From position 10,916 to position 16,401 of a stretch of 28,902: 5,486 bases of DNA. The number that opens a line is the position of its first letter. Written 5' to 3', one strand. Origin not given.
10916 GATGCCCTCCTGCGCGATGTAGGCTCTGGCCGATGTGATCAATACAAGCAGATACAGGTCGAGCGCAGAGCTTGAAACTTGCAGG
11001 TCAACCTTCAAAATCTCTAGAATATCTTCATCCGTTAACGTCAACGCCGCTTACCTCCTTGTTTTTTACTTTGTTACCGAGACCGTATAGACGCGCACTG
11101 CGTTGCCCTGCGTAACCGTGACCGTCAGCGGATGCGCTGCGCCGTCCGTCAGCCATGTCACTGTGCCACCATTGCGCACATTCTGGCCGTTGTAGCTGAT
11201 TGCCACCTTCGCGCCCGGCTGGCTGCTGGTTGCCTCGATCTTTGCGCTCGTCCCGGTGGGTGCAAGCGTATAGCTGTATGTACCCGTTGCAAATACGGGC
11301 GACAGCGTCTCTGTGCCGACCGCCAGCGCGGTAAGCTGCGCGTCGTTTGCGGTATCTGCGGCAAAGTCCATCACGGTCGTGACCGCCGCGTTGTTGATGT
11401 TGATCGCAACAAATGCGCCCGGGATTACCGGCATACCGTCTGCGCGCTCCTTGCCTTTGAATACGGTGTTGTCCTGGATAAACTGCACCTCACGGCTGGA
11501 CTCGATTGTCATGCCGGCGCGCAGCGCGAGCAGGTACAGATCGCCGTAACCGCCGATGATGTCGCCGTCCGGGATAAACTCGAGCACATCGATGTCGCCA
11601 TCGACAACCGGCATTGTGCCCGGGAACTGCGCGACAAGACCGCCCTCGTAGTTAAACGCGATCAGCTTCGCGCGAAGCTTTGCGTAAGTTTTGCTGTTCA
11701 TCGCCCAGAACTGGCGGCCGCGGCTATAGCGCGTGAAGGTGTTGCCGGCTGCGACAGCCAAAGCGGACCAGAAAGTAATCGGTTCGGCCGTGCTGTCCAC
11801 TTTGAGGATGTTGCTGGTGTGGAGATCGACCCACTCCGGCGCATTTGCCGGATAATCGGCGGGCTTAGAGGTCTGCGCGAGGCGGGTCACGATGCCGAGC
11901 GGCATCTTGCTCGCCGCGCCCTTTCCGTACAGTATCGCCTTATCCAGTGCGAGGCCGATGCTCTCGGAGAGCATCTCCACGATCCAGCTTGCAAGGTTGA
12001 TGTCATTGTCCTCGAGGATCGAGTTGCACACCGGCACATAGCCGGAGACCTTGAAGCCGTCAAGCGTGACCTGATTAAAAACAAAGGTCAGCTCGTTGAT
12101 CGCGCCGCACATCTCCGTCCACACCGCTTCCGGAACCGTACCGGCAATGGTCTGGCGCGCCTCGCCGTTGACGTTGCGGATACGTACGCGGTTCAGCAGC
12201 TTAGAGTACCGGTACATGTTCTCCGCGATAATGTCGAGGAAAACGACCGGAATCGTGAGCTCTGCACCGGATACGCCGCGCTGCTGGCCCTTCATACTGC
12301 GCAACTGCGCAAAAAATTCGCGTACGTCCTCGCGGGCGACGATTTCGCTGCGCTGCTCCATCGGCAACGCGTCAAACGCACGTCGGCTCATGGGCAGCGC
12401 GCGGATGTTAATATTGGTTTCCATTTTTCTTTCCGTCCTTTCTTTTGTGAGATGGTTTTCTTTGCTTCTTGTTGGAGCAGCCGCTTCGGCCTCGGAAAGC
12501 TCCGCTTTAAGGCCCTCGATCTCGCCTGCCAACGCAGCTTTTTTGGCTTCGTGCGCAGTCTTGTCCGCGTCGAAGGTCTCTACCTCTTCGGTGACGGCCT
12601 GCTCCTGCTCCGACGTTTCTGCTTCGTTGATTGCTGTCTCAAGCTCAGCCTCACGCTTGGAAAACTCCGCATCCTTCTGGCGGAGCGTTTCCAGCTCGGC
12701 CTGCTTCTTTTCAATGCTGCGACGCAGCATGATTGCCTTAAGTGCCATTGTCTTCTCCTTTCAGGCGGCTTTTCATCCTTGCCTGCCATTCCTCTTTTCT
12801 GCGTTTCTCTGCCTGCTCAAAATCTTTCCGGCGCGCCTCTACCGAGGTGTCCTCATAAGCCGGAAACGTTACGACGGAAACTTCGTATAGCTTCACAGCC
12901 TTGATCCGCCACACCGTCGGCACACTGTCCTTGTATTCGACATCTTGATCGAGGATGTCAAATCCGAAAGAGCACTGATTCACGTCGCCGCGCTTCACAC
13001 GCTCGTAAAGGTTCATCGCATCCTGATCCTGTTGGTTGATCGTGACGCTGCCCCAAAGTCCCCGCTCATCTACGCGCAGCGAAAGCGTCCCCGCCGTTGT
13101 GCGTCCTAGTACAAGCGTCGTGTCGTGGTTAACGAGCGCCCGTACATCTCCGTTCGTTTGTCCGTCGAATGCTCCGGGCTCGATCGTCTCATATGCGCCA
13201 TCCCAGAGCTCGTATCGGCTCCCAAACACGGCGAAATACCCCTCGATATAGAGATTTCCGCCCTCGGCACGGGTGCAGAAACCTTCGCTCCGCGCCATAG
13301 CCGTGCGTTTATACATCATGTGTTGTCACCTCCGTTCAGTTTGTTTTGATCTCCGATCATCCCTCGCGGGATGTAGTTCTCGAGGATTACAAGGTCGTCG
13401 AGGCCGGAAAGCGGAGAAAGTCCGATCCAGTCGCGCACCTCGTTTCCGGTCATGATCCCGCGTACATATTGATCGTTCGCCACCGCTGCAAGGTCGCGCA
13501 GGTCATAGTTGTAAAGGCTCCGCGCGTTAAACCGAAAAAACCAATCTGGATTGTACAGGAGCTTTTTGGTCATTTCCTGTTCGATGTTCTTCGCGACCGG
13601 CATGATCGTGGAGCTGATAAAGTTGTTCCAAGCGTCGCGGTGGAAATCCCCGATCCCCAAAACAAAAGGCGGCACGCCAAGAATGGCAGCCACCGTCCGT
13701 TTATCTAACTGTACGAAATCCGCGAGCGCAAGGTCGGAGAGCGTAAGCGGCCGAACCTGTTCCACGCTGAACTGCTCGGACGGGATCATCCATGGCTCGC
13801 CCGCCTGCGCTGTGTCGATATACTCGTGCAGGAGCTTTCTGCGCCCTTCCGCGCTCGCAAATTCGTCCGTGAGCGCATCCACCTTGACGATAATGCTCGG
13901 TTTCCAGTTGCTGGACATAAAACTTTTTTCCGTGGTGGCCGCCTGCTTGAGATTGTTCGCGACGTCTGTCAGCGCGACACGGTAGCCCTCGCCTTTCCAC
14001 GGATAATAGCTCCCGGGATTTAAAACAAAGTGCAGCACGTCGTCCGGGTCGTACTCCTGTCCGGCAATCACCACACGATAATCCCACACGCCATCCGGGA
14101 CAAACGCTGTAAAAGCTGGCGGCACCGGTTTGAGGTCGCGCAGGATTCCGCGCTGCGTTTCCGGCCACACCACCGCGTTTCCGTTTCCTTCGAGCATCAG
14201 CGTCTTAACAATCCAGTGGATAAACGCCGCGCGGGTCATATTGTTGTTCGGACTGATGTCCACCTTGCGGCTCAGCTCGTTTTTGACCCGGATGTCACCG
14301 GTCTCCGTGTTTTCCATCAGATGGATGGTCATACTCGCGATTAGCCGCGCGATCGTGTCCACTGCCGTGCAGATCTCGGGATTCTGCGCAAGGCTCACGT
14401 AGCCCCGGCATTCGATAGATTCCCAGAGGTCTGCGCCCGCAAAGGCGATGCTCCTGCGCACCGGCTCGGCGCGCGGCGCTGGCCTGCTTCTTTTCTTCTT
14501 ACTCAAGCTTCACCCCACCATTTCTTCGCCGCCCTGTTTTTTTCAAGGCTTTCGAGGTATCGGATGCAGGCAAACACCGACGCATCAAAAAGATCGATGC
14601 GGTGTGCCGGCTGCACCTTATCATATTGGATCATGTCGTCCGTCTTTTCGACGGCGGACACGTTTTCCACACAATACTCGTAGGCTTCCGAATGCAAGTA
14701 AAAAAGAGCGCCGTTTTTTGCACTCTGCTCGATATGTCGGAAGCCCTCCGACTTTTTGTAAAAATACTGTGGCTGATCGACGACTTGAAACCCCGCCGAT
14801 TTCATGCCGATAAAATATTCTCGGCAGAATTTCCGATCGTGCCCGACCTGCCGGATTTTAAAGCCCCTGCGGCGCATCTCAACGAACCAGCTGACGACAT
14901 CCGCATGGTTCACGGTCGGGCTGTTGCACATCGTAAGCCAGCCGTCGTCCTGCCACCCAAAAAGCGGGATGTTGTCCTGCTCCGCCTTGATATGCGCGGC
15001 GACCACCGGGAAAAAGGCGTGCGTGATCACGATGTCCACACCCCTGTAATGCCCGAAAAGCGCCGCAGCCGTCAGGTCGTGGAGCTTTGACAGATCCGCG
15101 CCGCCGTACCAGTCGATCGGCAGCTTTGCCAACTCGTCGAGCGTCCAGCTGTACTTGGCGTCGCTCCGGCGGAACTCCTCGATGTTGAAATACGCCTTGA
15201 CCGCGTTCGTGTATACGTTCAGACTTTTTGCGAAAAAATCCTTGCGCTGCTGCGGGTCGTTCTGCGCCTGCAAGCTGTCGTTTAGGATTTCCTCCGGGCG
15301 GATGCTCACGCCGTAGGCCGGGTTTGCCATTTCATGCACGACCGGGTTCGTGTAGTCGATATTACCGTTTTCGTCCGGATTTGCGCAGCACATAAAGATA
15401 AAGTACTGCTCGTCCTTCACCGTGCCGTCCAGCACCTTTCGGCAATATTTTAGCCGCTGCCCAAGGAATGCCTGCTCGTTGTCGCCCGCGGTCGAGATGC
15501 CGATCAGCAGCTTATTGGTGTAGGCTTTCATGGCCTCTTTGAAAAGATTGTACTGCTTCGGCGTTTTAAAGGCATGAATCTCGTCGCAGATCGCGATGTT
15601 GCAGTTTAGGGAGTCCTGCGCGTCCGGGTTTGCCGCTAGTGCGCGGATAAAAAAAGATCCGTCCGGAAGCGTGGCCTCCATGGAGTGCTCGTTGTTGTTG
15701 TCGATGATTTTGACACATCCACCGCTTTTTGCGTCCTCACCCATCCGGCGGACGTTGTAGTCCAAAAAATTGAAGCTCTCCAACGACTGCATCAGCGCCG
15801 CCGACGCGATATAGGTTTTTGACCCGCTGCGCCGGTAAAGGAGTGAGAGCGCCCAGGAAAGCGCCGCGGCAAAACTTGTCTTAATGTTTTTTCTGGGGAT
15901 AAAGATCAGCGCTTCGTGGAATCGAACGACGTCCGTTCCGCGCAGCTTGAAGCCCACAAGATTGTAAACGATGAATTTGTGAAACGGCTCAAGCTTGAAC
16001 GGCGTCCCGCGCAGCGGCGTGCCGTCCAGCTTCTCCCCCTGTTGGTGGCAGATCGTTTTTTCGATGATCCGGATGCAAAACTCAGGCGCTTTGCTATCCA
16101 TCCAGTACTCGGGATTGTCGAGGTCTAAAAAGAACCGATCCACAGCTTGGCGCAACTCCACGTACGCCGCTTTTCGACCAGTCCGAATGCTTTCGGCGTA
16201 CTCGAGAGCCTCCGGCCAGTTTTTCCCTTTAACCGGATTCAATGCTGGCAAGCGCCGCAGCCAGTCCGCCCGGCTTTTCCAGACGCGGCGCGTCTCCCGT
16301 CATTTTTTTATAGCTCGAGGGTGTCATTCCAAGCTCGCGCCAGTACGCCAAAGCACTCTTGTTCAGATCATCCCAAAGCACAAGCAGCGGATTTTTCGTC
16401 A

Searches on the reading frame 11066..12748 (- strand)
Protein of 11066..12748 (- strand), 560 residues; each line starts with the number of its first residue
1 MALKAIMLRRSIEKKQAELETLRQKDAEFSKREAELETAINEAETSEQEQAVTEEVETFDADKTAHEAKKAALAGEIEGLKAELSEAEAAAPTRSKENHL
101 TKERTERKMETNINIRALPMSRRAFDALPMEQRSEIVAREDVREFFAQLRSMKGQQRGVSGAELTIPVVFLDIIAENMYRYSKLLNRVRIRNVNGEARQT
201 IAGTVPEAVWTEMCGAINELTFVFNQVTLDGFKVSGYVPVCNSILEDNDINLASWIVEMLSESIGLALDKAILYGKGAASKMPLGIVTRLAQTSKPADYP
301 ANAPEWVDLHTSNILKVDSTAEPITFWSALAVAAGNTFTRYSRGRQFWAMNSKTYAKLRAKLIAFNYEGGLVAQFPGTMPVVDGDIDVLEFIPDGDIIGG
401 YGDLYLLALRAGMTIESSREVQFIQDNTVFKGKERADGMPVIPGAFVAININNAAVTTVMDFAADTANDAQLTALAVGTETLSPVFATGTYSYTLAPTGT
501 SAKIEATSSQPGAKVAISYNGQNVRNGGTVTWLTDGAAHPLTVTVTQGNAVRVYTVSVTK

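Call 53: search_protein_families(library=pfam, max_evalue=0.001, proteins=[window:11066-12748:-])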
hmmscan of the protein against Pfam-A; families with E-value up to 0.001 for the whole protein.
window:11066-12748:- (560 aa): 1 family
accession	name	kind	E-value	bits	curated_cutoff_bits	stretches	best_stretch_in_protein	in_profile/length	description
PF05065.19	Phage_capsid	-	5.7e-33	114.9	24.2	1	164-450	3-279/280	Phage capsid family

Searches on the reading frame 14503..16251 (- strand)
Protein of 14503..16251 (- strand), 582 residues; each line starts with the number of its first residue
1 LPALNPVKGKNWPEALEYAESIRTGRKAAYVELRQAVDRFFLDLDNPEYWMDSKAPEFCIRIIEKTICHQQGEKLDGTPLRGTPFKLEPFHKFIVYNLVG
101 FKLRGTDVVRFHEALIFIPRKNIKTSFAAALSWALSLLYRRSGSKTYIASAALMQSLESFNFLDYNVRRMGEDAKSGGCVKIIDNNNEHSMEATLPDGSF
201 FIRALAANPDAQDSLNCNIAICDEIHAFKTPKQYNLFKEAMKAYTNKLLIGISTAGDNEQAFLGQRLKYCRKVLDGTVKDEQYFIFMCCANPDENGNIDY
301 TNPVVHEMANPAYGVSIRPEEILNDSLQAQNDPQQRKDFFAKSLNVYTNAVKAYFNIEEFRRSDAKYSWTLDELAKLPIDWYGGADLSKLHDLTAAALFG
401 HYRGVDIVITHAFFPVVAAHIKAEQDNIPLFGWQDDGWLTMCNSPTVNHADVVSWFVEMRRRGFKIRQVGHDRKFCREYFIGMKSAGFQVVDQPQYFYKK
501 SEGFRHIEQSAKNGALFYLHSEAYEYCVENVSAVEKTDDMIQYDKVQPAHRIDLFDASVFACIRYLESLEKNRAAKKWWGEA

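Call 50: search_dna_similar(query=window:14503-16251:-, collection=phages, mode=protein, max_rows=12)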
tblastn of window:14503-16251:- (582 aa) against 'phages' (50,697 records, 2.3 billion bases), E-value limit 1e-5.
Records with a match: 1543; places in all: 1544; records where one place covers at least 80% of the query: 1214.
Best place of each record, by identity: 60-80% 5; <60% 1538.
By first word of the organism name: Staphylococcus 272; Vibrio 194; Streptococcus 183; Paenibacillus 110; Bacillus 71; Ralstonia 61; Escherichia 52; Lactobacillus 46; Klebsiella 46; Gordonia 45; and 85 more.
By host as written in the record: - 243; Staphylococcus aureus 78; Ralstonia solanacearum 49; Gordonia terrae 3612 44; Paenibacillus larvae 42; Escherichia coli 40; Staphylococcus sp. 27; Klebsiella pneumoniae 26; and 552 more.
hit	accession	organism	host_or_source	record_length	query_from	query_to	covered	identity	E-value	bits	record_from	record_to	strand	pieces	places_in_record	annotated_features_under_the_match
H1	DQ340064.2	Geobacillus phage GBSV1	Geobacillus sp. 6k51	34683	8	578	98%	65.7%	0e+0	786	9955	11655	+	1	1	phage terminase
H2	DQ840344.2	Bacillus phage 1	Bacillus sp. 6k512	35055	8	578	98%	65.7%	0e+0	786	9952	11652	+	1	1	phage terminase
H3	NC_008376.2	Geobacillus phage GBSV1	Geobacillus sp. 6k51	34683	8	578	98%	65.7%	0e+0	786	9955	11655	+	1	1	terminase large subunit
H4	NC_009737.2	Bacillus phage 1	Bacillus sp. 6k512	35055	8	578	98%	65.7%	0e+0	786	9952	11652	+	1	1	terminase large subunit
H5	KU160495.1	Exiguobacterium phage vB_EauS-123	Exiguobacterium aurantiacum DSM 29719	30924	16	580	97%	63.7%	0e+0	758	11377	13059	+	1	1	terminase-like protein large subunit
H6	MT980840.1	Ruminococcus phage phiRgIBDN1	[Ruminococcus] gnavus ATCC 29149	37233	4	578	99%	50.8%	0e+0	579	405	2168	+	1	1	gp2: terminase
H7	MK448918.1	Streptococcus phage Javan366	Streptococcus oralis SK313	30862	11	573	97%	51.7%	3e-179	567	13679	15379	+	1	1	terminase large subunit | terminase small subunit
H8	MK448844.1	Streptococcus phage Javan116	Streptococcus cuniculi NED12-00049-6B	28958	11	569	96%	52.1%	0e+0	584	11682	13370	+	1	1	terminase large subunit | terminase small subunit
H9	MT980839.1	Ruminococcus phage phiRgPS_6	[Ruminococcus] gnavus ATCC 29149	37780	4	578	99%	50.6%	2e-180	571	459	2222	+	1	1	gp2: terminase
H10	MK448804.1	Streptococcus phage Javan553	Streptococcus suis 89-3576-3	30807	15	578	97%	51.5%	0e+0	588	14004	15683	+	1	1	terminase large subunit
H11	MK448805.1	Streptococcus phage Javan563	Streptococcus suis ERR120115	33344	15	578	97%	51.5%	0e+0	587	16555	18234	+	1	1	terminase large subunit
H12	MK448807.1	Streptococcus phage Javan567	Streptococcus suis ERR120214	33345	15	578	97%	51.5%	0e+0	587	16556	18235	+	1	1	terminase large subunit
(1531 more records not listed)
